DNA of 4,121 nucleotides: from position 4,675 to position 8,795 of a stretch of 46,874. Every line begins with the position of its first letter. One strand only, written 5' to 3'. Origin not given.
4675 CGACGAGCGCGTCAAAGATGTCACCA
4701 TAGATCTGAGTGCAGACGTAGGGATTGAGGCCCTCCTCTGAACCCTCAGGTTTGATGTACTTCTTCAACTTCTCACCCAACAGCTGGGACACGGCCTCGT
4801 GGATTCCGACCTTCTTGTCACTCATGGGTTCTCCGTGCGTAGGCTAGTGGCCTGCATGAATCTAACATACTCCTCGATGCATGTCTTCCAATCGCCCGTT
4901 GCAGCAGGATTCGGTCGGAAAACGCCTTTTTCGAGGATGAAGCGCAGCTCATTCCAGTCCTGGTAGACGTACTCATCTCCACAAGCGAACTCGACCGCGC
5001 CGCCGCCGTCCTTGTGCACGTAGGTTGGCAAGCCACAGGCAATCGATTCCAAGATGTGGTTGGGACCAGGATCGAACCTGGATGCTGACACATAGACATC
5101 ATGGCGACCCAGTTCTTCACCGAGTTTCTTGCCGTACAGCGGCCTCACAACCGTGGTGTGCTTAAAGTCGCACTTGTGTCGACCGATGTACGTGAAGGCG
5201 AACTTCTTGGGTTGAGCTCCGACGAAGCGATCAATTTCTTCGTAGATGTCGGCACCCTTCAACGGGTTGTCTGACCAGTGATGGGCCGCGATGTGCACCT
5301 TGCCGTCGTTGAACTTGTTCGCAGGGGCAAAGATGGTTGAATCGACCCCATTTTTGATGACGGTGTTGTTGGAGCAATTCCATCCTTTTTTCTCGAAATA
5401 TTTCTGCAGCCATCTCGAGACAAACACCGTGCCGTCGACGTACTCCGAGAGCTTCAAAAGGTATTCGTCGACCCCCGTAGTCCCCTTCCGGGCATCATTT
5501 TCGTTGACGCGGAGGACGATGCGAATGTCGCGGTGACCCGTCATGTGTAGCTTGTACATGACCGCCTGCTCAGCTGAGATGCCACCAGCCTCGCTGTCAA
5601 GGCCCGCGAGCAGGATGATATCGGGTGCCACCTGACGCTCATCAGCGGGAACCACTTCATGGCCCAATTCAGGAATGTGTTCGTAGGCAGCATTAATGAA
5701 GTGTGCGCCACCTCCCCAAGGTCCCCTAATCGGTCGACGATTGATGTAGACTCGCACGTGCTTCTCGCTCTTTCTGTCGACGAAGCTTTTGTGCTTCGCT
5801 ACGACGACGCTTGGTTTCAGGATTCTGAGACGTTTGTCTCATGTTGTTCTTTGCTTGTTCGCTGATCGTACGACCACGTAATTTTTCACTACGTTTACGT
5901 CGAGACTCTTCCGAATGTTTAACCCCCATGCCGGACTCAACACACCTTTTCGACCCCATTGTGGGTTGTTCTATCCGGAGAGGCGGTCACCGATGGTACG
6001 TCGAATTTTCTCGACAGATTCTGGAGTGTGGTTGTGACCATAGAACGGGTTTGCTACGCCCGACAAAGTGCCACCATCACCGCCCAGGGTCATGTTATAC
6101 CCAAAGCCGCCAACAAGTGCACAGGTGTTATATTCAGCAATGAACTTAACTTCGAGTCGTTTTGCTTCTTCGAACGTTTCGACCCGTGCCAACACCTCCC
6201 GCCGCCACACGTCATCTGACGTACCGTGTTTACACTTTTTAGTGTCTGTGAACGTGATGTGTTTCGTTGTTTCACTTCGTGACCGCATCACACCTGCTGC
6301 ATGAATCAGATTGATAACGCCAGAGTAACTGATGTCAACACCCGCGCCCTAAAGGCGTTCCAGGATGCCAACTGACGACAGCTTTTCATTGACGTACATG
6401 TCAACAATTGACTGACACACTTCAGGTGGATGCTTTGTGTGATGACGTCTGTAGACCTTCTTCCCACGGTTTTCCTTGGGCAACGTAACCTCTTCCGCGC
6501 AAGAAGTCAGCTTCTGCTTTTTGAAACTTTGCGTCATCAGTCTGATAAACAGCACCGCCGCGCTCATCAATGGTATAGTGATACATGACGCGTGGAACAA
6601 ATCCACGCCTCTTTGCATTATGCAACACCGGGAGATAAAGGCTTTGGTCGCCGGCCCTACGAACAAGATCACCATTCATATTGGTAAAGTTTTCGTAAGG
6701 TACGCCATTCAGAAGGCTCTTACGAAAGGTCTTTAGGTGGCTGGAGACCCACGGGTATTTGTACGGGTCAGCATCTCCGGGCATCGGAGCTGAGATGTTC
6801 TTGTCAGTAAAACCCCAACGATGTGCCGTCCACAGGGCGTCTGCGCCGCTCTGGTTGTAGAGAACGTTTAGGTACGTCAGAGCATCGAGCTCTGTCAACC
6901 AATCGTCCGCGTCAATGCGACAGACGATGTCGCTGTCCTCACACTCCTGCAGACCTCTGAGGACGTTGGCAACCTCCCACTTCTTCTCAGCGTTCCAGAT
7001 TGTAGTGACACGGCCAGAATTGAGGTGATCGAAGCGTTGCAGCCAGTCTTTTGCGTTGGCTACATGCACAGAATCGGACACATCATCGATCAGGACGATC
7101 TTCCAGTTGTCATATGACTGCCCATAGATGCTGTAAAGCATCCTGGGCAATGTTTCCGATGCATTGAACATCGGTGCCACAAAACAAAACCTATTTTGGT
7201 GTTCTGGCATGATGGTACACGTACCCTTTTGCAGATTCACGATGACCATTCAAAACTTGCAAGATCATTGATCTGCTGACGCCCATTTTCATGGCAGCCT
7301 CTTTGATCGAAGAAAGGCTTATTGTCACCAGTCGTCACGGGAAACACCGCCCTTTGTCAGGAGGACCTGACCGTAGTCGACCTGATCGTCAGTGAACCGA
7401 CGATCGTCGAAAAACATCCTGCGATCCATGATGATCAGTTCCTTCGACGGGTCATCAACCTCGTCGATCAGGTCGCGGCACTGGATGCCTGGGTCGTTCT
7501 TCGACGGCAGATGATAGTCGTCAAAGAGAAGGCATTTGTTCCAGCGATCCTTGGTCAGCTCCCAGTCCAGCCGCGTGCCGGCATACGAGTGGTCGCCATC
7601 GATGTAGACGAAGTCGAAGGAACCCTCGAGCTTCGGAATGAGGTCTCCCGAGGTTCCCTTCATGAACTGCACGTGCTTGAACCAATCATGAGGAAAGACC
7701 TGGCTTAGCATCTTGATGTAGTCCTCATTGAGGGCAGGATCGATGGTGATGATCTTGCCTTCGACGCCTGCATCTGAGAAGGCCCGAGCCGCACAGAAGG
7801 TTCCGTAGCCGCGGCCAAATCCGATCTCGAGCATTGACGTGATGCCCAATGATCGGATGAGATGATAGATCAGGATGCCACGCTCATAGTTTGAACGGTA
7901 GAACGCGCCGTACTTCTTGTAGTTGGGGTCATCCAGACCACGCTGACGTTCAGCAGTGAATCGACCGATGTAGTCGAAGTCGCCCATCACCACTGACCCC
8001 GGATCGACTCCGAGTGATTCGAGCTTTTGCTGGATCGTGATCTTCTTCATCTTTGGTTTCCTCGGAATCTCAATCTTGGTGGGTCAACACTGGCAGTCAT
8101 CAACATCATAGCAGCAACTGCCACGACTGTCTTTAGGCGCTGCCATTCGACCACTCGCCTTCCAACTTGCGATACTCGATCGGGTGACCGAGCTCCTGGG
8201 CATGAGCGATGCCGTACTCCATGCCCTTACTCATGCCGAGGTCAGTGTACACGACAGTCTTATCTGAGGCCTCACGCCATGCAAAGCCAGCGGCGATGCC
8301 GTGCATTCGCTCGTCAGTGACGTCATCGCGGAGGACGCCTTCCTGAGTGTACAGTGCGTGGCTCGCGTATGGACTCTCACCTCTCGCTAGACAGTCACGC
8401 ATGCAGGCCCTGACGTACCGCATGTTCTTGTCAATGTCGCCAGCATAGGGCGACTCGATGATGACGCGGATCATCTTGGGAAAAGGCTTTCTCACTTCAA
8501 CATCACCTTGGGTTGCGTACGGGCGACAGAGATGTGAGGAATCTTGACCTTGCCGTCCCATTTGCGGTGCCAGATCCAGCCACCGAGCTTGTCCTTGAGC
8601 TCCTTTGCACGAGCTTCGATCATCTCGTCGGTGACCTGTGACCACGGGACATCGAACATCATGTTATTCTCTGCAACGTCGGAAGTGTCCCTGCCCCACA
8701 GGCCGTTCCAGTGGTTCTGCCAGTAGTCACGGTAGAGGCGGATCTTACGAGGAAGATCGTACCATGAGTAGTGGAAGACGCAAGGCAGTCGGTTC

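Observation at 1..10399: Nine-gene glycan biosynthesis island (PseC/PseB-like, six glycosyltransferases, O-methyltransferase) on the opposite strand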

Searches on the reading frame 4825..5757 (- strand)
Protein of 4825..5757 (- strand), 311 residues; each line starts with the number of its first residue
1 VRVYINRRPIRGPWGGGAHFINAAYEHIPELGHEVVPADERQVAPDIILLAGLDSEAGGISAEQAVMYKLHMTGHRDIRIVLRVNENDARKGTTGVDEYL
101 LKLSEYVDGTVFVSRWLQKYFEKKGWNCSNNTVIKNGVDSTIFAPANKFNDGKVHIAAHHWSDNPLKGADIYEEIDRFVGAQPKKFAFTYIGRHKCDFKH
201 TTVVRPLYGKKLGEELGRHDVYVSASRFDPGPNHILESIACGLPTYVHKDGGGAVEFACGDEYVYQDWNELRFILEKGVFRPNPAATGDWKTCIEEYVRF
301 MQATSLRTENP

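Call 7: search_protein_families(library=pfam, proteins=[window:4825-5757:-], max_evalue=0.01)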
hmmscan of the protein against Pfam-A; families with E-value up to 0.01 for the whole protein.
window:4825-5757:- (311 aa): 3 families
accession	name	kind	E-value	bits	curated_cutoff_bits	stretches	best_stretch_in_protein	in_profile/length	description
PF00534.26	Glycos_transf_1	-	0.00086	19.3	26.4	1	200-257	74-130/172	Glycosyl transferases group 1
PF13439.12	Glyco_transf_4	-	0.0014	19.2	28.5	0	82-139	109-167/170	Glycosyltransferase Family 4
PF13692.12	Glyco_trans_1_4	-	0.0023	18.7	27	1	202-250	62-108/142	Glycosyl transferases group 1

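Call 11: search_protein_families(library=phrogs, proteins=[window:4825-5757:-], max_evalue=0.01)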
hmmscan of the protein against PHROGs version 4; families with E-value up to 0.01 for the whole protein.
window:4825-5757:- (311 aa): 1 family
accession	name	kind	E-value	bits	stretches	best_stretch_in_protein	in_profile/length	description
phrog_2170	-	moron, auxiliary metabolic gene and host takeover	5e-11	43.3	1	95-265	120-300/374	glycosyltransferase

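Call 12: search_protein_families(library=ncbifam, proteins=[window:4825-5757:-], max_evalue=0.01)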
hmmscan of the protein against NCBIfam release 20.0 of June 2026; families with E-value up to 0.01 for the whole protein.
window:4825-5757:- (311 aa): 1 family
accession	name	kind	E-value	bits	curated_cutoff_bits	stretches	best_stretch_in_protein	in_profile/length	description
TIGR03088.1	stp2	hypoth_equivalog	0.0012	17.9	409.05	0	217-256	271-309/374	TIGR03088 family PEP-CTERM/XrtA system glycosyltransferase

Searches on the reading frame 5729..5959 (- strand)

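Call 7: search_protein_families(library=pfam, proteins=[window:5729-5959:-], max_evalue=0.01)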
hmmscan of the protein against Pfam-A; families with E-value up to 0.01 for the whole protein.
window:5729-5959:- (77 aa): 0 families

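Call 11: search_protein_families(library=phrogs, proteins=[window:5729-5959:-], max_evalue=0.01)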
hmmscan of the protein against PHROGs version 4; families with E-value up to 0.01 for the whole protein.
window:5729-5959:- (77 aa): 1 family
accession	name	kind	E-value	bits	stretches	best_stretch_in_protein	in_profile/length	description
phrog_314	-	DNA, RNA and nucleotide metabolism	0.0028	17.7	1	10-58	282-334/574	homing endonuclease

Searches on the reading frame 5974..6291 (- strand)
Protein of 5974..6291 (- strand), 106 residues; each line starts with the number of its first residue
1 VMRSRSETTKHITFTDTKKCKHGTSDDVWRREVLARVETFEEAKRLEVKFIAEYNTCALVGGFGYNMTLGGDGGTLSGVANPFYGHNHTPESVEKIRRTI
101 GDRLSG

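Call 7: search_protein_families(library=pfam, proteins=[window:5974-6291:-], max_evalue=0.01)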
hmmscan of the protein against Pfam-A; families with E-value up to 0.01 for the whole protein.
window:5974-6291:- (106 aa): 0 families

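Call 11: search_protein_families(library=phrogs, proteins=[window:5974-6291:-], max_evalue=0.01)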
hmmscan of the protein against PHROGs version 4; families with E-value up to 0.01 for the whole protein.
window:5974-6291:- (106 aa): 2 families
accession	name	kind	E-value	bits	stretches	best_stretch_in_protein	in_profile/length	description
phrog_314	-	DNA, RNA and nucleotide metabolism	6e-11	43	1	27-98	226-297/574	homing endonuclease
phrog_7168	-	DNA, RNA and nucleotide metabolism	2.1e-05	25.1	1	26-76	54-102/284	homing endonuclease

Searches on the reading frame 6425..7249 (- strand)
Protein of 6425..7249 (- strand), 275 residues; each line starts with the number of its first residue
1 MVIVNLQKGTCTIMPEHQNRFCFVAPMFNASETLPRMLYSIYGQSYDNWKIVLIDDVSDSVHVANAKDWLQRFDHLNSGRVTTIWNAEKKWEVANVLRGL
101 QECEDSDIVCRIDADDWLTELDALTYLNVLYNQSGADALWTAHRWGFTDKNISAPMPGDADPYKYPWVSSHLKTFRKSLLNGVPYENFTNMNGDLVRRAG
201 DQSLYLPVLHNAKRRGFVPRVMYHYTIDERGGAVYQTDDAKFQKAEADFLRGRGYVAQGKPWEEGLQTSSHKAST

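Call 7: search_protein_families(library=pfam, proteins=[window:6425-7249:-], max_evalue=0.01)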
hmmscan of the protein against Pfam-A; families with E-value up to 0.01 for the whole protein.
window:6425-7249:- (275 aa): 1 family
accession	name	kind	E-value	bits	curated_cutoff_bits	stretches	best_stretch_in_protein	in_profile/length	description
PF00535.33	Glycos_transf_2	-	5.2e-13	49.7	23.3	1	23-127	2-99/168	Glycosyl transferase family 2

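Call 11: search_protein_families(library=phrogs, proteins=[window:6425-7249:-], max_evalue=0.01)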
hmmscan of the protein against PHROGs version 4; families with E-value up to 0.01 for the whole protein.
window:6425-7249:- (275 aa): 1 family
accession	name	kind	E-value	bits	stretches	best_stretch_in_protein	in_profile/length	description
phrog_841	-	moron, auxiliary metabolic gene and host takeover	0.00039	21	1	20-115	3-96/309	GtrB-like O-antigen conversion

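Call 12: search_protein_families(library=ncbifam, proteins=[window:6425-7249:-], max_evalue=0.01)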
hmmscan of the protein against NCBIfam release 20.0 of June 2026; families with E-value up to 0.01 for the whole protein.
window:6425-7249:- (275 aa): 6 families
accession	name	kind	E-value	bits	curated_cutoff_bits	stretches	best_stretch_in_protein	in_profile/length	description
NF007482.0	PRK10073.1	equivalog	3e-07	29.8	423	1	16-118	3-98/334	glycosyltransferase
NF047683.1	TeichurnBiosyTuaG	equivalog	6.7e-07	29.2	400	1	15-117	2-99/252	teichuronic acid biosynthesis protein TuaG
NF053739.1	GlytfEpsEBac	equivalog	7e-07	28.5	450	1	26-116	8-93/265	glycosyltransferase EpsE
TIGR03937.1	PgaC_IcaA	equivalog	3.3e-05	23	422.3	1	16-127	42-146/407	poly-beta-1,6-N-acetyl-D-glucosamine synthase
NF007453.0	PRK10018.1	equivalog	0.00011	22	382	1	25-118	12-100/280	colanic acid biosynthesis glycosyltransferase WcaA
TIGR04017.1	WcaA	equivalog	0.0005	19.8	495.75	1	25-118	11-99/279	colanic acid biosynthesis glycosyltransferase WcaA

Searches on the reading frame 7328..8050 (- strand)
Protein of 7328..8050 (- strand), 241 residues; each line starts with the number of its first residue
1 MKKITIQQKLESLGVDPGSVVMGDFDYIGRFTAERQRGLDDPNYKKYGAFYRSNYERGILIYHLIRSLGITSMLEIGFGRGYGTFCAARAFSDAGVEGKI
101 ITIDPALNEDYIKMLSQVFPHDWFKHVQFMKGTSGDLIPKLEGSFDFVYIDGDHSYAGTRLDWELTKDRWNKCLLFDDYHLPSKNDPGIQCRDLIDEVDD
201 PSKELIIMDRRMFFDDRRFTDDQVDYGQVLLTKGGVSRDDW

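Call 7: search_protein_families(library=pfam, proteins=[window:7328-8050:-], max_evalue=0.01)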
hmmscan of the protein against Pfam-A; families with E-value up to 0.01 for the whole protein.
window:7328-8050:- (241 aa): 2 families
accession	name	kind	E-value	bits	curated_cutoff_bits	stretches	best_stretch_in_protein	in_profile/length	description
PF13578.12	Methyltransf_24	-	8.9e-14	52.7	26.3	1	74-179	1-105/105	Methyltransferase domain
PF01596.23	Methyltransf_3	-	2.1e-05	24.4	22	1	44-155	19-131/204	O-methyltransferase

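Call 12: search_protein_families(library=ncbifam, proteins=[window:7328-8050:-], max_evalue=0.01)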
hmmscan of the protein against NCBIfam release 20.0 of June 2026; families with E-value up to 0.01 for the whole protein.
window:7328-8050:- (241 aa): 0 families

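Call 68: search_solved_structures(query=window:7328-8050:-, max_evalue=1)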
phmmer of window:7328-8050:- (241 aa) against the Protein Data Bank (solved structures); distinct sequences matched with E-value up to 1: 27.
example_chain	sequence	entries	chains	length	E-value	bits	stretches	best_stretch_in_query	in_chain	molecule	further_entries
8k1f_A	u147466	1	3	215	0.00041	23.3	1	66-153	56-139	tRNA 5-hydroxyuridine methyltransferase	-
3dul_A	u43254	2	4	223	0.00082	22.3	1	58-178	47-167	O-methyltransferase, putative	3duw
5lhm_A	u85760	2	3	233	0.0024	20.8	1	56-154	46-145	Putative O-methyltransferase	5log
8c9v_A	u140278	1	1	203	0.0032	20.4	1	57-157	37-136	O-methyltransferase, family 3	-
6jcl_A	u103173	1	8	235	0.0059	19.5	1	64-177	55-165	Probable O-methyltransferase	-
6jcm_A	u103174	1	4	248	0.0066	19.4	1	64-177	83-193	Probable O-methyltransferase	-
8gxo_A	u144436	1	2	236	0.0074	19.2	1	34-154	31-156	Caffeoyl-CoA O-methyltransferase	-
9vsk_A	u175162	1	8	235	0.0091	18.9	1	35-154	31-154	Flavonoid 3',5'-methyltransferase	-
7cvu_A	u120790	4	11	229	0.024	17.5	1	69-177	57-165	O-methyltransferase family 3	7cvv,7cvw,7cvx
5kva_A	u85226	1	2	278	0.029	17.3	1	54-154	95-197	caffeoyl-CoA O-methyltransferase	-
8gxn_B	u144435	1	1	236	0.029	17.2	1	34-153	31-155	caffeyl-CoA-O-methyltransferase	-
5fhq_A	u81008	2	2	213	0.098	15.5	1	57-151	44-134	Catechol O-methyltransferase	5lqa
5fhr_A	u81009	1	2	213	0.098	15.5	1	57-151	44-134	Catechol O-methyltransferase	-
1h1d_A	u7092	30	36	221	0.11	15.4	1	57-151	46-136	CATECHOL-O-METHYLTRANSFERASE | CATECHOL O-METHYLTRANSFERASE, SOLUBLE FORM | CATECHOL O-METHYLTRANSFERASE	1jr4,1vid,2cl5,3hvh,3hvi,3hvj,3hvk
2zlb_A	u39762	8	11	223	0.11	15.4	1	57-151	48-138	Catechol O-methyltransferase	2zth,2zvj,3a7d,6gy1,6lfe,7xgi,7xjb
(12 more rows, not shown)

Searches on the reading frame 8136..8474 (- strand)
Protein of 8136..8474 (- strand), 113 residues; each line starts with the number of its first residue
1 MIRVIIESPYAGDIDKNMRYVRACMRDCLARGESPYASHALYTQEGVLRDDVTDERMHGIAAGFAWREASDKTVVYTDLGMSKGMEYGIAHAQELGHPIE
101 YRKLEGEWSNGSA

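Call 69: search_solved_structures(query=window:8136-8474:-, max_evalue=10)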
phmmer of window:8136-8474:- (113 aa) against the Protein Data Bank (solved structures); distinct sequences matched with E-value up to 10: 0.

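Call 94: search_protein_families(library=pfam, proteins=[window:8136-8474:-], max_evalue=10)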
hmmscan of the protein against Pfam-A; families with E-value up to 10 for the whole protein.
window:8136-8474:- (113 aa): 1 family
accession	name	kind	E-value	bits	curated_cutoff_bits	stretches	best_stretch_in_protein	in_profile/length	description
PF24963.1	DUF7768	-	2.8e-30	105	26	1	4-102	3-98/98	Domain of unknown function (DUF7768)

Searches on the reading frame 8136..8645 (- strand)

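Call 7: search_protein_families(library=pfam, proteins=[window:8136-8645:-], max_evalue=0.01)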
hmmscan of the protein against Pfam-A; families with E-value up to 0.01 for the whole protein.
window:8136-8645:- (170 aa): 1 family
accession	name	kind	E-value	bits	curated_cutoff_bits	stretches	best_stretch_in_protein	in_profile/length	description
PF24963.1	DUF7768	-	7.6e-30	103.6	26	1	61-159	3-98/98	Domain of unknown function (DUF7768)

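Call 12: search_protein_families(library=ncbifam, proteins=[window:8136-8645:-], max_evalue=0.01)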
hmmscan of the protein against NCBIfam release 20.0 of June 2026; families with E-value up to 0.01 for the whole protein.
window:8136-8645:- (170 aa): 0 families
